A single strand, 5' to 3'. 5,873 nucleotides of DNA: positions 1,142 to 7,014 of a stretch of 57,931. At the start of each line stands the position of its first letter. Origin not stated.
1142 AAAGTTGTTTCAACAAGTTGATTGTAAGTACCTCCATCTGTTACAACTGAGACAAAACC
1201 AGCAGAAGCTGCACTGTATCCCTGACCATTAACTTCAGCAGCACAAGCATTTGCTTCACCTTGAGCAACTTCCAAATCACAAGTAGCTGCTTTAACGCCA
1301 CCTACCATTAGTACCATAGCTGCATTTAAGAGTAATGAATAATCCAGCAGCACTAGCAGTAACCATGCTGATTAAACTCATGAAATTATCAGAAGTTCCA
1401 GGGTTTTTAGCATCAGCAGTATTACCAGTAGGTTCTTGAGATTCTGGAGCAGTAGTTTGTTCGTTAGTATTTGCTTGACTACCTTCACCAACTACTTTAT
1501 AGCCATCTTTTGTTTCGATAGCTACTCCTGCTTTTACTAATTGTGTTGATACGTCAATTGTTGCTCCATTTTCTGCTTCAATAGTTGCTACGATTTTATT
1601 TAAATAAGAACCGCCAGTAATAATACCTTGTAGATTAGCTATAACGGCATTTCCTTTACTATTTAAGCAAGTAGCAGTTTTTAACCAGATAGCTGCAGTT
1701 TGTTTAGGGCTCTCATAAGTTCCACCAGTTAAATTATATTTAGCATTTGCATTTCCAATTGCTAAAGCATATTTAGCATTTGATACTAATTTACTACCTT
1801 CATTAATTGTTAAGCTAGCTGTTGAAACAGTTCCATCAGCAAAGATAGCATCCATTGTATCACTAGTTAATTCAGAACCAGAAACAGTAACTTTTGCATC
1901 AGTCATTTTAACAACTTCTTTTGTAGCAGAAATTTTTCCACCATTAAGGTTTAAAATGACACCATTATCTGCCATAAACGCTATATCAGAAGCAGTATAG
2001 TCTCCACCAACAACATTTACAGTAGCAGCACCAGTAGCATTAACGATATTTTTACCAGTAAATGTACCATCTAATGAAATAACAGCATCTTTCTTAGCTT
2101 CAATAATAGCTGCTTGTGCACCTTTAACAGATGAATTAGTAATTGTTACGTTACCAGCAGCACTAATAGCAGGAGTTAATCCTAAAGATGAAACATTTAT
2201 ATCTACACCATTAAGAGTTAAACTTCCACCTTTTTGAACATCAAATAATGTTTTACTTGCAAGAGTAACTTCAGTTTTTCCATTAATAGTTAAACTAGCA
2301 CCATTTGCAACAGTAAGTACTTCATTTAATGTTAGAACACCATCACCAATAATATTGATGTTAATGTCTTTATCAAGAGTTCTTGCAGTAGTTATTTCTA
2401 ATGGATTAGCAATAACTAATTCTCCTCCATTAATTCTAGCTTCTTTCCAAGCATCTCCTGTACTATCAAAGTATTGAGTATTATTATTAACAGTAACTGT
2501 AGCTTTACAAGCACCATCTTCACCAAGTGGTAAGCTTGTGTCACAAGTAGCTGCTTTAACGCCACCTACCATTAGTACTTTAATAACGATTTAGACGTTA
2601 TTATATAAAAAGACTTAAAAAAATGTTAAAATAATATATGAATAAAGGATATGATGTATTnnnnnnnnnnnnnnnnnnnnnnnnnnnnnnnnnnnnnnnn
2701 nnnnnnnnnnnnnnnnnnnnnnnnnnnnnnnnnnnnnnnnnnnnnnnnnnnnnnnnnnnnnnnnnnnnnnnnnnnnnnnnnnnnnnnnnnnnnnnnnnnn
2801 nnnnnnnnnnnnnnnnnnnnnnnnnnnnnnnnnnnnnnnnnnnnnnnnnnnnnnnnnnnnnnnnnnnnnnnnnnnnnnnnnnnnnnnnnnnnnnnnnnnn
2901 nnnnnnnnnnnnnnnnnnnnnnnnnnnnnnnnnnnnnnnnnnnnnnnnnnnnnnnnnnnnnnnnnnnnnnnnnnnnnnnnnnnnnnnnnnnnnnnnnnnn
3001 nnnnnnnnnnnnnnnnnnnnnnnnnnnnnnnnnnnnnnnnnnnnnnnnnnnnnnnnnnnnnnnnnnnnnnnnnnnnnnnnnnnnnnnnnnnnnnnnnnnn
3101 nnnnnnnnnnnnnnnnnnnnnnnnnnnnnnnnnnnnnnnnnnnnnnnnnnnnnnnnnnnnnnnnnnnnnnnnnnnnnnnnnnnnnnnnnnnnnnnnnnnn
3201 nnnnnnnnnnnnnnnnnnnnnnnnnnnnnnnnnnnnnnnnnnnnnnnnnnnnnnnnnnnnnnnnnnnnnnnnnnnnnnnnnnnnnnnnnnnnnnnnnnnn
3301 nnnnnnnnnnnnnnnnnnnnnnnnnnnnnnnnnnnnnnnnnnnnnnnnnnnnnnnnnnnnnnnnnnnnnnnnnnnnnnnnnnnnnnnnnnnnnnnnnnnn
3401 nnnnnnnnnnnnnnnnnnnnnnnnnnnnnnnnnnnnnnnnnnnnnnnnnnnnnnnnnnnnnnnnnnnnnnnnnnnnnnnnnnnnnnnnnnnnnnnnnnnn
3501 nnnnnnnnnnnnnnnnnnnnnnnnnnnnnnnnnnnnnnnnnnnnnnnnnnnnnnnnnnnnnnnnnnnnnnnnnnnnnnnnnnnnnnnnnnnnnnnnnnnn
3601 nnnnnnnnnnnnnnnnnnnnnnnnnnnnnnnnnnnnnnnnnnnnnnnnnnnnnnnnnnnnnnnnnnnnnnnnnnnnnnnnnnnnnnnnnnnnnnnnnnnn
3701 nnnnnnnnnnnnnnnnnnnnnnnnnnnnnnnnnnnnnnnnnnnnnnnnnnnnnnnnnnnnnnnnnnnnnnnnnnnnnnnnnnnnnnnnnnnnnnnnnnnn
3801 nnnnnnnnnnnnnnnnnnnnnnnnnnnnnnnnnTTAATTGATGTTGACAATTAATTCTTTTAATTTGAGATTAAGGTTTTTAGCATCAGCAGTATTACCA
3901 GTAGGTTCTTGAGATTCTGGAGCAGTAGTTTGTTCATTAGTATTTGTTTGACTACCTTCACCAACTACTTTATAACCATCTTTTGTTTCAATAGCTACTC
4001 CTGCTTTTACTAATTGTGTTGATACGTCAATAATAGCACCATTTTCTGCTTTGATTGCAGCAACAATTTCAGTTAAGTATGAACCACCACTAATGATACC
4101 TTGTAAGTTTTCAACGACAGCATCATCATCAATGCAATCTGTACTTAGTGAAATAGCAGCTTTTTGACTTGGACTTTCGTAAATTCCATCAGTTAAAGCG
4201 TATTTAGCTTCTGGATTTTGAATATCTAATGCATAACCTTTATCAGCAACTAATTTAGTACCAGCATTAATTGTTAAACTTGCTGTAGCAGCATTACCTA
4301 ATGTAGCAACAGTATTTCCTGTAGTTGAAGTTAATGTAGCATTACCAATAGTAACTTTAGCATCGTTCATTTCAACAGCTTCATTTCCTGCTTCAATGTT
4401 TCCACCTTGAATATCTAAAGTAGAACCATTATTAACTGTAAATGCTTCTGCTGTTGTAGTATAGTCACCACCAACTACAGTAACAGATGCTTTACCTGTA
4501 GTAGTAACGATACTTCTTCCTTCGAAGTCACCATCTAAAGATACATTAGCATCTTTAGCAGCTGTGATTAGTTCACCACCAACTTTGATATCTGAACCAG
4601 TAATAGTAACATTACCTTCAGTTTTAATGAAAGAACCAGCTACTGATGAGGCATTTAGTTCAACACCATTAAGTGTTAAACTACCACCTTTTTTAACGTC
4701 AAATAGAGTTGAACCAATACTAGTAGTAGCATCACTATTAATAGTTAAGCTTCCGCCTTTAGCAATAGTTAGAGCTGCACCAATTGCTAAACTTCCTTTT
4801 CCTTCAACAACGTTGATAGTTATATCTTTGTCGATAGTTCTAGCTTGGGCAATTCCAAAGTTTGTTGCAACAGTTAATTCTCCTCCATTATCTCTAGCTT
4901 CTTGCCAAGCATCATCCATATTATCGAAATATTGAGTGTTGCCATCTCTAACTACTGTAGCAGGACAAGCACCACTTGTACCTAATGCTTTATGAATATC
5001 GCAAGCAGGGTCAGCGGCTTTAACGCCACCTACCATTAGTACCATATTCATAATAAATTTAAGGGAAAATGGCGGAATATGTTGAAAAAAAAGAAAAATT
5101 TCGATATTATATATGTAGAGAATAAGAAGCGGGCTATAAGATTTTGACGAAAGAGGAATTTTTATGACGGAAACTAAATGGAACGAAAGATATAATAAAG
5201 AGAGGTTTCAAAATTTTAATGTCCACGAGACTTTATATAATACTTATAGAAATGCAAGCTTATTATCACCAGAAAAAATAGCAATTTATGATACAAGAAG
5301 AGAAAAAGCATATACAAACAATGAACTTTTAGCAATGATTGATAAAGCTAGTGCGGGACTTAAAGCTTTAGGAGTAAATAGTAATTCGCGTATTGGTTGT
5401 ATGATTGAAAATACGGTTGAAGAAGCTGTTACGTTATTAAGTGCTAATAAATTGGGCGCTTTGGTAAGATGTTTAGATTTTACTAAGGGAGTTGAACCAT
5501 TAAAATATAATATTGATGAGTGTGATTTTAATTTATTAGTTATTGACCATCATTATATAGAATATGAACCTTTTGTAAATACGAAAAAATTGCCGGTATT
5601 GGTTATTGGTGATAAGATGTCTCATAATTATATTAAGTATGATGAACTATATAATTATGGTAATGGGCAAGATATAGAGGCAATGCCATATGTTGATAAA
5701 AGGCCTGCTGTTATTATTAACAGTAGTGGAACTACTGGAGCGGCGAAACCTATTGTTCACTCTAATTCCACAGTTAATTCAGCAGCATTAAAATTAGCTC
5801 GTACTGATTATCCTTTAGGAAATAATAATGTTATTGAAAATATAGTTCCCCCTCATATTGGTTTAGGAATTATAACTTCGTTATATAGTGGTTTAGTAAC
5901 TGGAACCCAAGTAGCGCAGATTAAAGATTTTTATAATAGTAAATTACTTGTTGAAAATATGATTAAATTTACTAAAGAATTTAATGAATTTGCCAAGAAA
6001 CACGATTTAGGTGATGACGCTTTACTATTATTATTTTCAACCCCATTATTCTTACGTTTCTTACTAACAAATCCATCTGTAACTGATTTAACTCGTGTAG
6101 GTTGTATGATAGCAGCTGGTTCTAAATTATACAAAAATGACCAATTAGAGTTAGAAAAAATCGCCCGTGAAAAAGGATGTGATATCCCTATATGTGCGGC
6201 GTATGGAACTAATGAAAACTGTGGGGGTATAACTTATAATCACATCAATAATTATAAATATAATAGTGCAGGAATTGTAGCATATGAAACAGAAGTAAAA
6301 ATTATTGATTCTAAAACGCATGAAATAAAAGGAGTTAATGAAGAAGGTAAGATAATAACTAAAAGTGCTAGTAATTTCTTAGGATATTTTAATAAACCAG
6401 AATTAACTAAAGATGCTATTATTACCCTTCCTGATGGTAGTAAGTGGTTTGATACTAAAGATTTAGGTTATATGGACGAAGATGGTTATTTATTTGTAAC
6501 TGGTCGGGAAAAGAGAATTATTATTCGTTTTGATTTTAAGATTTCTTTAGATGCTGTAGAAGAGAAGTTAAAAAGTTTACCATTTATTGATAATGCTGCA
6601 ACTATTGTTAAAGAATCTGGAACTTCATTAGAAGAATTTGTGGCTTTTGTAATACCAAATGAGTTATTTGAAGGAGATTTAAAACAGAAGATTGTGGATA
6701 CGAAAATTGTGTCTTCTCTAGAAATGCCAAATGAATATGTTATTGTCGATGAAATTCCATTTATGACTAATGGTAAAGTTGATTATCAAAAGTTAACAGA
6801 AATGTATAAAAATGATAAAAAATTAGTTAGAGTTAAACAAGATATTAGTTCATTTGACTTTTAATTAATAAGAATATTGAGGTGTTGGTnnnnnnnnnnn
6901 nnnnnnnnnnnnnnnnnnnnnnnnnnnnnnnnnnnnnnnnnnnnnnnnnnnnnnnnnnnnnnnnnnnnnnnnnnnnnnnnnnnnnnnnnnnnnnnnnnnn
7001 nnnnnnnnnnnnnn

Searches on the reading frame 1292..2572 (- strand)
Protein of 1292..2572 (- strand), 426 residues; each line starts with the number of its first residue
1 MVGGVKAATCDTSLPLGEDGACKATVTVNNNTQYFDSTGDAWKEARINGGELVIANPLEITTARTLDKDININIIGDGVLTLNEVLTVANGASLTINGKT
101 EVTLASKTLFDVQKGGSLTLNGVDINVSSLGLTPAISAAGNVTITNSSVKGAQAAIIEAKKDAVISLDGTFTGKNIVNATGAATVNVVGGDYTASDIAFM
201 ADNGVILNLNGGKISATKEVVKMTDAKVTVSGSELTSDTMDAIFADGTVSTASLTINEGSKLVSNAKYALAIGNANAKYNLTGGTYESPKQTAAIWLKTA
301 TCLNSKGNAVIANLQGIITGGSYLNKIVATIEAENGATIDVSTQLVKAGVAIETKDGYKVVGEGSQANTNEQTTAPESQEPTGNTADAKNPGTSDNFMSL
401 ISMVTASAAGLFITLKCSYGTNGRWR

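Call 4: search_protein_families(library=pfam, proteins=[window:1292-2572:-], max_evalue=1)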
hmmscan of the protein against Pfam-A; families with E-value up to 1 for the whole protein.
window:1292-2572:- (426 aa): 2 families
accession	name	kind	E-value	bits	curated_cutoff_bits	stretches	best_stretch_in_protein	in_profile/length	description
PF18344.7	CBM32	-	0.0016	18.7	25.7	0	82-106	36-60/64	Carbohydrate binding module family 32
PF19127.6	Choline_bind_3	-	0.045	14.2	27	1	26-50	5-30/47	Choline-binding repeat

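Call 5: search_protein_families(library=ncbifam, proteins=[window:1292-2572:-], max_evalue=1)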
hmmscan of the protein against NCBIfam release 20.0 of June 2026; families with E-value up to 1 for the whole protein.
window:1292-2572:- (426 aa): 1 family
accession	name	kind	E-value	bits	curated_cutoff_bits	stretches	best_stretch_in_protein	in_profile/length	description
NF006544.0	PRK09039.1-3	equivalog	0.077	12.6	362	1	70-117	211-258/343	peptidoglycan -binding protein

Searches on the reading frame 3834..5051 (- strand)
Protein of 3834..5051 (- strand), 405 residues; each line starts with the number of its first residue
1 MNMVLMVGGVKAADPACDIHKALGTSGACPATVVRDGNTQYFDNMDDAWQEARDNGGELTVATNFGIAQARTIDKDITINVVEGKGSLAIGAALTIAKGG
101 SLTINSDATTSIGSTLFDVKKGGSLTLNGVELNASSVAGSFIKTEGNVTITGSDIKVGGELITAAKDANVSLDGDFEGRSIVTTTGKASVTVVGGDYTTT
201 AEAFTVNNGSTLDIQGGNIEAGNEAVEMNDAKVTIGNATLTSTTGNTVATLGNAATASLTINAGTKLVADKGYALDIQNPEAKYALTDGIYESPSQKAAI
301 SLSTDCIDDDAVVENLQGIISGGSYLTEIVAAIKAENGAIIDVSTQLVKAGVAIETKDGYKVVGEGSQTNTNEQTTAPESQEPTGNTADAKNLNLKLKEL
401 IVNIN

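Call 4: search_protein_families(library=pfam, proteins=[window:3834-5051:-], max_evalue=1)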
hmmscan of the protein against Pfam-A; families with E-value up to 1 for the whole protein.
window:3834-5051:- (405 aa): 3 families
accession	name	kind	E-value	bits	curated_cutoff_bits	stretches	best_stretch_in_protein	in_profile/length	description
PF11448.13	DUF3005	-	0.0051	17.3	25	1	207-253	20-65/109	Protein of unknown function (DUF3005)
PF05899.18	Cupin_3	-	0.04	14.1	23.5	0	70-111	20-63/74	EutQ-like cupin domain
PF21427.2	Gp7_5th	-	0.068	13.6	27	1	171-206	11-46/96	Baseplate wedge protein gp7, domain V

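Call 5: search_protein_families(library=ncbifam, proteins=[window:3834-5051:-], max_evalue=1)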
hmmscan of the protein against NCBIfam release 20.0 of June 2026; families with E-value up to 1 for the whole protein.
window:3834-5051:- (405 aa): 1 family
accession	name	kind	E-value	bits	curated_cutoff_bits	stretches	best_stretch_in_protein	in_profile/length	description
NF033793.0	peri_CopK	exception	0.1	12.7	123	0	347-367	57-77/88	periplasmic Cu(I)/Cu(II)-binding protein CopK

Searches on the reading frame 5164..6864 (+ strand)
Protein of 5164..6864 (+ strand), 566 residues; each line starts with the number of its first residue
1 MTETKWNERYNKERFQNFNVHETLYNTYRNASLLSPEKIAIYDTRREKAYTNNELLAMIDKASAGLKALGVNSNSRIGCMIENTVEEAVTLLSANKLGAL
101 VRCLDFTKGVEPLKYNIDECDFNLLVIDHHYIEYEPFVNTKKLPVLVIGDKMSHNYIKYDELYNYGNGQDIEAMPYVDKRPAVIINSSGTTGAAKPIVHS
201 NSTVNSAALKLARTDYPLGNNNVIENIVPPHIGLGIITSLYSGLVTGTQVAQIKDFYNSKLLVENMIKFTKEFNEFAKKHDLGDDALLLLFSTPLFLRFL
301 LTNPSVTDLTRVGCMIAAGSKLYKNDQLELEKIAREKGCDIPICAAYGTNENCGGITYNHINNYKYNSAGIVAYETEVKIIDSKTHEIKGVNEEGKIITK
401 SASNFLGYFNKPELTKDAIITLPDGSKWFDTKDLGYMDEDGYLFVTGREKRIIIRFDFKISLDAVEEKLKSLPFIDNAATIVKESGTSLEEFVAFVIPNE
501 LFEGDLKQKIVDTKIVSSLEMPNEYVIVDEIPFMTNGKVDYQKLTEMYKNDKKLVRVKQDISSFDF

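Call 33: search_protein_families(library=ncbifam, proteins=[window:5164-6864:+], max_evalue=0.001)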
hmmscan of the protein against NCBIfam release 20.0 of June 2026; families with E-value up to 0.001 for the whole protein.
window:5164-6864:+ (566 aa): 95 families (the best 25 are shown)
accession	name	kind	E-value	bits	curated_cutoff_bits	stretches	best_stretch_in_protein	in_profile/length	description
NF004837.0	PRK06187.1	subfamily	1.6e-47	162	476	1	19-553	5-527/531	long-chain-fatty-acid--CoA ligase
NF006181.0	PRK08314.1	subfamily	2.9e-41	141.4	705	1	339-551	343-557/563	long-chain-fatty-acid--CoA ligase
NF053567.1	HBDA_AROS1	equivalog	3.8e-36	124.5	1000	1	46-550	36-521/523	3-hydroxybenzoate--CoA ligase HbdA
NF004511.1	PRK05852.1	equivalog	9e-36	123.6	650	2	336-548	295-504/505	FadD7 family fatty acid--CoA ligase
NF002966.0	PRK03640.1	equivalog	8.1e-35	120.3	556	2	334-549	274-481/483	o-succinylbenzoate--CoA ligase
NF006182.0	PRK08316.1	subfamily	1.4e-32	112.9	663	2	363-551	337-520/523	fatty acyl-CoA synthetase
NF052269.1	Staph_lig_FadD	equivalog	1.5e-32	112.7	650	1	31-551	9-496/499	long-chain-fatty-acid--CoA ligase FadD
NF004758.0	PRK06087.1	equivalog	5.2e-32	110.9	736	2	337-546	324-533/548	medium-chain fatty-acid--CoA ligase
NF005797.0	PRK07638.1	equivalog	5.8e-31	107.5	518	1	26-553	5-484/487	acyl-CoA synthetase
NF005702.0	PRK07514.1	subfamily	4.7e-30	104.4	558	1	22-550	3-502/506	malonyl-CoA synthase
TIGR03208.1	cyc_hxne_CoA_lg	equivalog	8.1e-30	104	792.3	2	340-546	335-538/538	cyclohexanecarboxylate-CoA ligase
NF004114.0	PRK05605.1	equivalog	1.3e-29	103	766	2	345-547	368-568/575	long-chain-fatty-acid--CoA ligase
NF005714.0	PRK07529.1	subfamily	6.5e-29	100.7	632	1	142-546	180-574/640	acyl-CoA synthetase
NF005291.0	PRK06814.1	equivalog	1e-28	99.9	1349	1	14-551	623-1133/1140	acyl-[ACP]--phospholipid O-acyltransferase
NF005676.0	PRK07470.1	equivalog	1.6e-28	99.7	774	2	290-554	271-535/544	acyl-CoA synthetase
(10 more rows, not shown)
